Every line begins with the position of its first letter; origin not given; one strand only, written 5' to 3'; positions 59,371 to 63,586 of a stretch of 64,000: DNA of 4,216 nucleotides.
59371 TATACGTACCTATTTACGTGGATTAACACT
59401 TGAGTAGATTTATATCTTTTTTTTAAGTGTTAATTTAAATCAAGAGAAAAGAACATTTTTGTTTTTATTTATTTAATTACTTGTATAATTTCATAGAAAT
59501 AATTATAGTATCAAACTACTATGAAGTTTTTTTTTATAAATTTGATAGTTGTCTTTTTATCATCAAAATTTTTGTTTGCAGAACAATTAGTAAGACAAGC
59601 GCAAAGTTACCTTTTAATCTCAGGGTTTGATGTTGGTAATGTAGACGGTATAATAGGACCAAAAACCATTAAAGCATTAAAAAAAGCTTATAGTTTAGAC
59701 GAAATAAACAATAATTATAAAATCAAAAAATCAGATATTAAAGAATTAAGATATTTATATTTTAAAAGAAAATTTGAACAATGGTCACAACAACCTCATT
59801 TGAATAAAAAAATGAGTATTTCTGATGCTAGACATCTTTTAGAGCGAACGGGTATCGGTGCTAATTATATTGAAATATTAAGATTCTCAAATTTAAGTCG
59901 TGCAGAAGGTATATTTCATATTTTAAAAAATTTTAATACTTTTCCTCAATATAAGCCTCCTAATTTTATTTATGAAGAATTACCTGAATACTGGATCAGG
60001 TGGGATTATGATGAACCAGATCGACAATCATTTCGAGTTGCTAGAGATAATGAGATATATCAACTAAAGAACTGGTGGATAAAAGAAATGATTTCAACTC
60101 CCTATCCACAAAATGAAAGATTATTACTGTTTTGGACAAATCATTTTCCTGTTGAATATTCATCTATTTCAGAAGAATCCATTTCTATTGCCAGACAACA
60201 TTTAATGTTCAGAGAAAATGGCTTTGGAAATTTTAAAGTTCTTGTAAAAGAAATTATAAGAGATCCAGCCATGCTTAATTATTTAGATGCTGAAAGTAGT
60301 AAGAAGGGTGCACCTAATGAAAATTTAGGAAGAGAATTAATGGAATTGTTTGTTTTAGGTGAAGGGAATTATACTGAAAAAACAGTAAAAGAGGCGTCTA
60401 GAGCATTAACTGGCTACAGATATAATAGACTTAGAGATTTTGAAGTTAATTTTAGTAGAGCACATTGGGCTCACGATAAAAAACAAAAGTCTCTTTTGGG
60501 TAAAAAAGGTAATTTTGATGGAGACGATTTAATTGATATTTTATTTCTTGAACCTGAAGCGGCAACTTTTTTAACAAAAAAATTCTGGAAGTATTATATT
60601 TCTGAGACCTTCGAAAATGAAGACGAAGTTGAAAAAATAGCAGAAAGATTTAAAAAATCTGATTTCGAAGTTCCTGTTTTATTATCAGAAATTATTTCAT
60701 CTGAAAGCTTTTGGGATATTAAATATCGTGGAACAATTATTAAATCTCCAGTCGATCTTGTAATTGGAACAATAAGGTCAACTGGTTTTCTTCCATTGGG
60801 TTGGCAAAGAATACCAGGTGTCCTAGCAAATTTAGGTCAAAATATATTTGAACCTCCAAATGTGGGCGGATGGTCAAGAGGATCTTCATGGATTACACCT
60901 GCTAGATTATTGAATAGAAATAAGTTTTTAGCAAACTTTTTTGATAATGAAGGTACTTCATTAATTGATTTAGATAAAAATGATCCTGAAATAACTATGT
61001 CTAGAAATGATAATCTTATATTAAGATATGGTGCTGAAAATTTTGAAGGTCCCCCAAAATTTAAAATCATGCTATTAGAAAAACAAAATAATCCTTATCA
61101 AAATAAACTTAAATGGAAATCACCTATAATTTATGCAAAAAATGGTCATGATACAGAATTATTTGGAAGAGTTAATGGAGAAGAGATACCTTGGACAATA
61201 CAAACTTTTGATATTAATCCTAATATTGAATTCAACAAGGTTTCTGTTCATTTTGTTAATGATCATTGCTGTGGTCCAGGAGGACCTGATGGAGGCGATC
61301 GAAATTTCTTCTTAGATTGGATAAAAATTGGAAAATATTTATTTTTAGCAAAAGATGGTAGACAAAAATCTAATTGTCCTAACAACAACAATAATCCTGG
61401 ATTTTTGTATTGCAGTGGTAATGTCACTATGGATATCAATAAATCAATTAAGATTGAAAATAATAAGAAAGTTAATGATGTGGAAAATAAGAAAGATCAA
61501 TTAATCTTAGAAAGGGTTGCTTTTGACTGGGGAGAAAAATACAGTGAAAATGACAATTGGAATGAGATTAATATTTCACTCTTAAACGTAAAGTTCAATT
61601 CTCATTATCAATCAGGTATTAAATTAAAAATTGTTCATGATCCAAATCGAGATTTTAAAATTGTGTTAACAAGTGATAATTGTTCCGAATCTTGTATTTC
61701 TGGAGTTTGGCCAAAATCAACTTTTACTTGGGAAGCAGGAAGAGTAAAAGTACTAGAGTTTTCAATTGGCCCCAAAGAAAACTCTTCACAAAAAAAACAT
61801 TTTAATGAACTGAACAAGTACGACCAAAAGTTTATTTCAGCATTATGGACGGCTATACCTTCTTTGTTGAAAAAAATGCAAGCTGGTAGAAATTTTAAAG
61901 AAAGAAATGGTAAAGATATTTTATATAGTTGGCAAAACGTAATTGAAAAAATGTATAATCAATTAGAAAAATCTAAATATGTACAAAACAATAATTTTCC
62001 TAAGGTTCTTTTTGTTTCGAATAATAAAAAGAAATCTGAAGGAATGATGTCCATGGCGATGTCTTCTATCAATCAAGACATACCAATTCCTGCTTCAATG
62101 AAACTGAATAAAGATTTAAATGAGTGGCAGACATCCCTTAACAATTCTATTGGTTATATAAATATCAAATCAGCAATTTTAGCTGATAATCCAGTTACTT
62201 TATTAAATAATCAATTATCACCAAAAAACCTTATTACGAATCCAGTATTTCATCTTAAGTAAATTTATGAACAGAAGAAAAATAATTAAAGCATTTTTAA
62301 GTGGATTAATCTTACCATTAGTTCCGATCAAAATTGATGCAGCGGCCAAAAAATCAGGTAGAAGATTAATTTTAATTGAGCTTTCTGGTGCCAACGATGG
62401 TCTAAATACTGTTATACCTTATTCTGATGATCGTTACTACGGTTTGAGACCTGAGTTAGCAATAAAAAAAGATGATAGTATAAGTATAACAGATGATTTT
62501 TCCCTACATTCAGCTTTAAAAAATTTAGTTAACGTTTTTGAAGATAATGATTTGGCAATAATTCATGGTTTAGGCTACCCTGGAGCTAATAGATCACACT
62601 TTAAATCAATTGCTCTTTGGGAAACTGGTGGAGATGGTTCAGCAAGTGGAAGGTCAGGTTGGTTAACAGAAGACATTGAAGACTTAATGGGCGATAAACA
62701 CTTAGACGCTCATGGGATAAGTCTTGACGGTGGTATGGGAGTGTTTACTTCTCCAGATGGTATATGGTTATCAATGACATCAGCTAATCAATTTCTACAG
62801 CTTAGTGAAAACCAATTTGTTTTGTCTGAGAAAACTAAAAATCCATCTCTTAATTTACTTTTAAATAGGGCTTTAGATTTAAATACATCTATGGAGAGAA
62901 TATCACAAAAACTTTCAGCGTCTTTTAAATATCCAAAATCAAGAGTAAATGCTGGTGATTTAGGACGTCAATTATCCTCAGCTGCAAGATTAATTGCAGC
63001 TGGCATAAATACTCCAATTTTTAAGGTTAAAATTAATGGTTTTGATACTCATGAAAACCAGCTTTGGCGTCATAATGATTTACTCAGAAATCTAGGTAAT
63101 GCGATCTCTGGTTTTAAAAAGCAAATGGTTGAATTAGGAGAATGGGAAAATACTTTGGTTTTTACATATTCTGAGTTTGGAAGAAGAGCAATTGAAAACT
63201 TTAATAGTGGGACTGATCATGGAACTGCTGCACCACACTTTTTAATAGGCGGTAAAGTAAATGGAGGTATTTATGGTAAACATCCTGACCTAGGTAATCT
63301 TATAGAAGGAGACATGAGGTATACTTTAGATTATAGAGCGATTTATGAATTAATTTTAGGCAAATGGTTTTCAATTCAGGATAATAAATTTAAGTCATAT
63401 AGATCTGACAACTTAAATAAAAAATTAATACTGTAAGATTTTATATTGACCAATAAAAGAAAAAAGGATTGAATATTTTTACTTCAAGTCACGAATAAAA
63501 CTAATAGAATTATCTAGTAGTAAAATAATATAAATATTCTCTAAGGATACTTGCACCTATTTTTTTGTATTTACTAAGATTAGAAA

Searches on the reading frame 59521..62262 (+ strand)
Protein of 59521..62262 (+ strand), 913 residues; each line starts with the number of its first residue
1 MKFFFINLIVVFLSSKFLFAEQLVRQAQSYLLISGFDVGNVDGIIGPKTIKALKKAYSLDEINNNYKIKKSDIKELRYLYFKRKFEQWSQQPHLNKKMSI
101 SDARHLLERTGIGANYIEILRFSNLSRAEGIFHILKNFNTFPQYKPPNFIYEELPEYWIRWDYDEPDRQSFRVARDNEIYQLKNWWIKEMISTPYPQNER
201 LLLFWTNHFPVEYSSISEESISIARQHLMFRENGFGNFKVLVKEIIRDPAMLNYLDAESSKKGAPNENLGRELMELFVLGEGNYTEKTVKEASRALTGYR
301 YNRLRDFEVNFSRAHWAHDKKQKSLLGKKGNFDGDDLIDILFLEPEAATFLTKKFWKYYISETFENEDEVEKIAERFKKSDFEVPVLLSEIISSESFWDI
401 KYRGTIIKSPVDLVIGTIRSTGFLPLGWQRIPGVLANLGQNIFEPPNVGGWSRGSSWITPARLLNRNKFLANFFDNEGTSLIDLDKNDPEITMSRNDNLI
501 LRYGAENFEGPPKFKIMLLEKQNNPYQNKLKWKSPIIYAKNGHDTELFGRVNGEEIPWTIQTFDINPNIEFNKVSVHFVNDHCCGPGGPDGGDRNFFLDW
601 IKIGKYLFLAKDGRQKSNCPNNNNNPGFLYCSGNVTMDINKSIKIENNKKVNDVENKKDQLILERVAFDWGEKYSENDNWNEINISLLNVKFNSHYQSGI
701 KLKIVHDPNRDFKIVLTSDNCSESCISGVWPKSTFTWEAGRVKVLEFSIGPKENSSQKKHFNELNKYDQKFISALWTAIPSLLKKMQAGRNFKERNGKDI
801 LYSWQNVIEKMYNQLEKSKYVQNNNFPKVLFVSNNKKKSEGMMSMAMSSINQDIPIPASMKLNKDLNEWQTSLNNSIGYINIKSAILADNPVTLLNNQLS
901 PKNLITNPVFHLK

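Call 94: search_protein_families(library=pfam, proteins=[window:59521-62262:+], max_evalue=0.0001)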
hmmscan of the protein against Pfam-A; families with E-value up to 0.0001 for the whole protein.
window:59521-62262:+ (913 aa): 1 family
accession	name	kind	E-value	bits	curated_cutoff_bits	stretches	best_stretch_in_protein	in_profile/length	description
PF08811.16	DUF1800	-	3.4e-87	293.8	26.1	1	105-490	1-362/419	Protein of unknown function (DUF1800)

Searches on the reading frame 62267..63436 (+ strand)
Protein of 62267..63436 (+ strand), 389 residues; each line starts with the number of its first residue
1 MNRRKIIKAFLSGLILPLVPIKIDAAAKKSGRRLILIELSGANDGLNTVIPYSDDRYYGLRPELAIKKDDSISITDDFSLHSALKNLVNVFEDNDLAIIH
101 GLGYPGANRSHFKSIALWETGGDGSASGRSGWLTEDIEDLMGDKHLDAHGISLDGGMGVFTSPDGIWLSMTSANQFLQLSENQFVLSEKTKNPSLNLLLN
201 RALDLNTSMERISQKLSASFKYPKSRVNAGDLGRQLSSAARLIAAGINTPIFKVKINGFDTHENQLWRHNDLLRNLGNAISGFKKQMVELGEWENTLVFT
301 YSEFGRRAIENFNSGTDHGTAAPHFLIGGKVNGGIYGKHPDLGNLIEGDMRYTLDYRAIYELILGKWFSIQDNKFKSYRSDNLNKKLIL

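Call 94: search_protein_families(library=pfam, proteins=[window:62267-63436:+], max_evalue=0.0001)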
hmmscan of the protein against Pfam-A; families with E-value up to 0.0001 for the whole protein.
window:62267-63436:+ (389 aa): 1 family
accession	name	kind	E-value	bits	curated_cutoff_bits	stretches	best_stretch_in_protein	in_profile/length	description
PF07394.17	DUF1501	-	6.3e-34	118.2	27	1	32-345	2-342/390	Protein of unknown function (DUF1501)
